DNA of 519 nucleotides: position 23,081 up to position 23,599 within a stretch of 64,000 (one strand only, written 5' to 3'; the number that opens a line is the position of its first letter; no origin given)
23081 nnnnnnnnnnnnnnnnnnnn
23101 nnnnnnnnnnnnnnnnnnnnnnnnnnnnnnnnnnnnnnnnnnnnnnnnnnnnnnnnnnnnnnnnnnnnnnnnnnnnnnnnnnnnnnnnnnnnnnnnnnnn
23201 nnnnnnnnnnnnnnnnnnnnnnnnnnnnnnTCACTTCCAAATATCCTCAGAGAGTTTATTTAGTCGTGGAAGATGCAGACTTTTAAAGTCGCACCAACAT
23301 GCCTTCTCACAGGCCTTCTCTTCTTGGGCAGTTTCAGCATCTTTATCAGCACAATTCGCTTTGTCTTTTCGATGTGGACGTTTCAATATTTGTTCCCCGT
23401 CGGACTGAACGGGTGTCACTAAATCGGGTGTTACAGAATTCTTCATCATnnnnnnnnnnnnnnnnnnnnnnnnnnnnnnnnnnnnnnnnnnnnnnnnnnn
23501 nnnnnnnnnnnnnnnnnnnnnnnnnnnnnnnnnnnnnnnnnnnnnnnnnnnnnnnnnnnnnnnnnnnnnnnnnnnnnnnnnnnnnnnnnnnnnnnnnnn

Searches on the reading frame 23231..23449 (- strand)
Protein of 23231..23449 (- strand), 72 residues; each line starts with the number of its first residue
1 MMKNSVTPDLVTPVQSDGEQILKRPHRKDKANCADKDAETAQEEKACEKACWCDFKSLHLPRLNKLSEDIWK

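Call 43: find_encoding_contigs(protein=window:23231-23449:-, flank=3000, max_places=6)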
Protein window:23231-23449:- (72 aa): no gene with exactly this product is on record in the collection.
